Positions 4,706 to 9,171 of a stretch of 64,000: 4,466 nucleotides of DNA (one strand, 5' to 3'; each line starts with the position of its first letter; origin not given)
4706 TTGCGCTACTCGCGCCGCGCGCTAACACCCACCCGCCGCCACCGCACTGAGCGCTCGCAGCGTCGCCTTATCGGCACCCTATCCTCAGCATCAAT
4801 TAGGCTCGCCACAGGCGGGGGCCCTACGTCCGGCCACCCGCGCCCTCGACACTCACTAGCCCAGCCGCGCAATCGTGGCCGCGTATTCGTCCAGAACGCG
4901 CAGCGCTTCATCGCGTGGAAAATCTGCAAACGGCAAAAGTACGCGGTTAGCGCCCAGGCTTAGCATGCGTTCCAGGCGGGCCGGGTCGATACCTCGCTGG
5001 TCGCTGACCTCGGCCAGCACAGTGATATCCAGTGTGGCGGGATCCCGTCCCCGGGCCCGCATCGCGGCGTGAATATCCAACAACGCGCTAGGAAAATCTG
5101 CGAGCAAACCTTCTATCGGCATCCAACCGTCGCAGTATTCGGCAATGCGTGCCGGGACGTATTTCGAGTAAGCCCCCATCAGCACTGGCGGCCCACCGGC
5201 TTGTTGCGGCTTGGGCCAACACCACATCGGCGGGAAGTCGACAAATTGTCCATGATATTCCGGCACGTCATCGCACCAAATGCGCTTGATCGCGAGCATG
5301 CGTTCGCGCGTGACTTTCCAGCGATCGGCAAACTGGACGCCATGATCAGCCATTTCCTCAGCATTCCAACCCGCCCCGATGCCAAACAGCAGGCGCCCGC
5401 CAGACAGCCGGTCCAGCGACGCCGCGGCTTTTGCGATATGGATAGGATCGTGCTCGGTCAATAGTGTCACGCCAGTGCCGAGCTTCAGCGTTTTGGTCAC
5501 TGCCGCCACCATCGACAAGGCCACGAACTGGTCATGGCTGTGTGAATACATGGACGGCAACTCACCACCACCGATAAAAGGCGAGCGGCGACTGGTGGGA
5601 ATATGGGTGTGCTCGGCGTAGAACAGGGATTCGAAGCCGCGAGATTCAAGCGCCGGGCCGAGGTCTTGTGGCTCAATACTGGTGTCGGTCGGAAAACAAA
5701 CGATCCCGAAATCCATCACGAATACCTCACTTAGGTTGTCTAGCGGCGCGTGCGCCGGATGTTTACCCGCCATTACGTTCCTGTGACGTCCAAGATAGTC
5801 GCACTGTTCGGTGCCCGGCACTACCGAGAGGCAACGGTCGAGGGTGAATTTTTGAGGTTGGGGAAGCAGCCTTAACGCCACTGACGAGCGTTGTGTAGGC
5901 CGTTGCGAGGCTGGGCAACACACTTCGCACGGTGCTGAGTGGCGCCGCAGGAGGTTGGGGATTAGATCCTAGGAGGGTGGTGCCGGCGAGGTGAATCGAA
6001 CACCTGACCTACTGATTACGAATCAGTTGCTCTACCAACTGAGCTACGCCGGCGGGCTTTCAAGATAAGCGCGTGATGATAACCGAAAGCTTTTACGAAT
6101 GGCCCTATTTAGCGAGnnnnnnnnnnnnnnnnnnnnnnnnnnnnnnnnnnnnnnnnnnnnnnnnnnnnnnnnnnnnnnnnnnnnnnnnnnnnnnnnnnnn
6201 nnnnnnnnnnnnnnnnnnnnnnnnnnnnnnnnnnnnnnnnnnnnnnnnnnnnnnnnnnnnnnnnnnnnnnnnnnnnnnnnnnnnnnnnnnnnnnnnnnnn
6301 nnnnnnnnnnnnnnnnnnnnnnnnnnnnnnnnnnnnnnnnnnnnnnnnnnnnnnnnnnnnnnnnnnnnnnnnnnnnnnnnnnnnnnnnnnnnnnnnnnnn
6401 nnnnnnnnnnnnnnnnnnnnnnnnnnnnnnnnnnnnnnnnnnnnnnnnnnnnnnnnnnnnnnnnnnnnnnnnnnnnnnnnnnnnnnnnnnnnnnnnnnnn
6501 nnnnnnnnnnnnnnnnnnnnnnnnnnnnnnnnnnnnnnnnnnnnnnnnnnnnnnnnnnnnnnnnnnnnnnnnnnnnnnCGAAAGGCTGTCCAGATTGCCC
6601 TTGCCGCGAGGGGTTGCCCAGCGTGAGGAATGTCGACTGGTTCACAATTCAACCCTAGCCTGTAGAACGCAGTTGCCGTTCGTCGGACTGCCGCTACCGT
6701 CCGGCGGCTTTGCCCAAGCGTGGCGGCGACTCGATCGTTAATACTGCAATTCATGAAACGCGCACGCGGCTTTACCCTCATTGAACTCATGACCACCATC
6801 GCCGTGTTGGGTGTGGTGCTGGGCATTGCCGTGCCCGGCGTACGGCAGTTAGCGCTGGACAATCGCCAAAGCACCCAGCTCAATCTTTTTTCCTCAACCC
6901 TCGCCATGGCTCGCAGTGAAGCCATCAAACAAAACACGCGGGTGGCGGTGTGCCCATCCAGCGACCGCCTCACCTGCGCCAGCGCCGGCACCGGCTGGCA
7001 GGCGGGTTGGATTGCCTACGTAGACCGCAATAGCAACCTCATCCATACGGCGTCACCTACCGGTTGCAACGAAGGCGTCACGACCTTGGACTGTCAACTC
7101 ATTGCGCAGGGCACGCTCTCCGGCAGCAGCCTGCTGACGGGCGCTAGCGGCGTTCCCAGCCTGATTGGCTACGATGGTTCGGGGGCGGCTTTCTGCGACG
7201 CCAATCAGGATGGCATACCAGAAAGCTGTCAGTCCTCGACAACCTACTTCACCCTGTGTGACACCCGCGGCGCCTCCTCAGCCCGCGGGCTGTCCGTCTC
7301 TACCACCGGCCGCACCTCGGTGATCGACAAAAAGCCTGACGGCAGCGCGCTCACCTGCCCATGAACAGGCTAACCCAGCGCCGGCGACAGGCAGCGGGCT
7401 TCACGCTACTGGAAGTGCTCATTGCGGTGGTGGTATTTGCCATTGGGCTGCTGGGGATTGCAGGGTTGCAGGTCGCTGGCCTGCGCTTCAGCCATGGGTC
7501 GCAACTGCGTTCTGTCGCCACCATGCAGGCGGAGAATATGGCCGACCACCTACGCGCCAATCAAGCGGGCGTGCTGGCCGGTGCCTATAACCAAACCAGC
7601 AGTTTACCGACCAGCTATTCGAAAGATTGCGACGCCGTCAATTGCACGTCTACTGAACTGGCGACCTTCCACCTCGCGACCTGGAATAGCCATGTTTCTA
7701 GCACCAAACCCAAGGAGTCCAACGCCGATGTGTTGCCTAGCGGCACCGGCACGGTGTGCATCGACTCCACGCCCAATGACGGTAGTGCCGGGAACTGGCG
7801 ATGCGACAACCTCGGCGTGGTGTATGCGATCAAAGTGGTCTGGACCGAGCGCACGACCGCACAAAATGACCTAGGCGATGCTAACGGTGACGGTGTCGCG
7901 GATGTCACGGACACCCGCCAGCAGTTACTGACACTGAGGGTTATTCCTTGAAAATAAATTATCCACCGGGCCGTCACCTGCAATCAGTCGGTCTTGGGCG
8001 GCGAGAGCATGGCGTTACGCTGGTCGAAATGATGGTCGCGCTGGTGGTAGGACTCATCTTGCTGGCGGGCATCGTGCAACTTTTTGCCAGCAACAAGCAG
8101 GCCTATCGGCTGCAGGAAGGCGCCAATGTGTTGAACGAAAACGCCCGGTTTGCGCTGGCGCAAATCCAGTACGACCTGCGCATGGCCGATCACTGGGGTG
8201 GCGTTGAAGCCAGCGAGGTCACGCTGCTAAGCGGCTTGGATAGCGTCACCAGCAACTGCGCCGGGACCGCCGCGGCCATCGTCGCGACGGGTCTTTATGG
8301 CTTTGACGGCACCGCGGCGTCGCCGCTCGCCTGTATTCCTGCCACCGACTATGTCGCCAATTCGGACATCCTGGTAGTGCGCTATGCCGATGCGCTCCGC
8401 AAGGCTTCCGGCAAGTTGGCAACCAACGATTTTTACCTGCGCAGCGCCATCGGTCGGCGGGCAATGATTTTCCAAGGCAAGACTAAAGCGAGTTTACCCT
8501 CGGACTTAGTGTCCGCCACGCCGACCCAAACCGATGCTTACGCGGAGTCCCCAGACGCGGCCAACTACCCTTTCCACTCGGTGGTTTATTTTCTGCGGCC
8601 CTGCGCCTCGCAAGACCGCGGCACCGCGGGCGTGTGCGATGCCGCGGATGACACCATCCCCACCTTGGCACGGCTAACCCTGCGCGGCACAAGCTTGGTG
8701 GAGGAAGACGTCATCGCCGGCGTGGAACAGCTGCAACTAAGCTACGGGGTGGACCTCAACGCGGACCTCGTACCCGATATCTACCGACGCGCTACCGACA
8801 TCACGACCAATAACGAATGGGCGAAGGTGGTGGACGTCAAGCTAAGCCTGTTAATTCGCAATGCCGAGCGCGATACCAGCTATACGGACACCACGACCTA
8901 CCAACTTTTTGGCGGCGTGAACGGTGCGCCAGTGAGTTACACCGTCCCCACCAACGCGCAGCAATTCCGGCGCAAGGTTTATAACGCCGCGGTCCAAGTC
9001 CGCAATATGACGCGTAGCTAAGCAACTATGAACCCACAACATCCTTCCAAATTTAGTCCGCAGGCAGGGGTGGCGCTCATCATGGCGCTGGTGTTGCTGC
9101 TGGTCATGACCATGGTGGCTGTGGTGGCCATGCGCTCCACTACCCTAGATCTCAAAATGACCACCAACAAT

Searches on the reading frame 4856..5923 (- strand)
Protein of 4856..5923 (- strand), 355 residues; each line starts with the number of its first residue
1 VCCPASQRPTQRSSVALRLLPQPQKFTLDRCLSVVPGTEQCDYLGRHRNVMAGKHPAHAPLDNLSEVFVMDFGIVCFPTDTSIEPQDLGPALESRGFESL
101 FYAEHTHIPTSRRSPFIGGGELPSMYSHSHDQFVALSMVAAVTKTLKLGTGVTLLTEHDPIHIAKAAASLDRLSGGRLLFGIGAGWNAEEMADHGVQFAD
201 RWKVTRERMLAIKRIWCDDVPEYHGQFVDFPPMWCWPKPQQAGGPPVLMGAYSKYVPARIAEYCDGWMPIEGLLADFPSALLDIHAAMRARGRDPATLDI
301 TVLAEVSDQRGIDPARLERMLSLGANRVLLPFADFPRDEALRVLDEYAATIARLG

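Call 53: search_protein_families(library=pfam, proteins=[window:4856-5923:-], max_evalue=0.000001)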
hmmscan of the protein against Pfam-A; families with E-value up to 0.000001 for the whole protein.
window:4856-5923:- (355 aa): 1 family
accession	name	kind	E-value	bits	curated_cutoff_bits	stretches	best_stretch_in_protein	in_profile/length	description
PF00296.26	Bac_luciferase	-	1.4e-46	159.7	27.9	1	87-307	27-229/314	Luciferase-like monooxygenase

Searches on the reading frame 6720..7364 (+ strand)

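Call 53: search_protein_families(library=pfam, proteins=[window:6720-7364:+], max_evalue=0.000001)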
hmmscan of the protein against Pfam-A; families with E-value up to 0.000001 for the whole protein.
window:6720-7364:+ (214 aa): 2 families
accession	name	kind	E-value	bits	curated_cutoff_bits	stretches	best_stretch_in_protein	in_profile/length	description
PF12019.13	GspH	-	3.3e-11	44.1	21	1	55-197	3-108/108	Type II transport protein GspH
PF07963.17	N_methyl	-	3.4e-08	33.2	21.2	1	12-37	1-26/27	Prokaryotic N-terminal methylation motif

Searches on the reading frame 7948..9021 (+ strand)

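Call 53: search_protein_families(library=pfam, proteins=[window:7948-9021:+], max_evalue=0.000001)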
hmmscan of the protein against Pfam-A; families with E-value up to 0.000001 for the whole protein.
window:7948-9021:+ (357 aa): 2 families
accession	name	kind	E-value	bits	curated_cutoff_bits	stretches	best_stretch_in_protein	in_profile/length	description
PF16074.10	PilW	-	1e-22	80.9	26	1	234-353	8-124/124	Type IV Pilus-assembly protein W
PF07963.17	N_methyl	-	4.6e-07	29.6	21.2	1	18-42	2-26/27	Prokaryotic N-terminal methylation motif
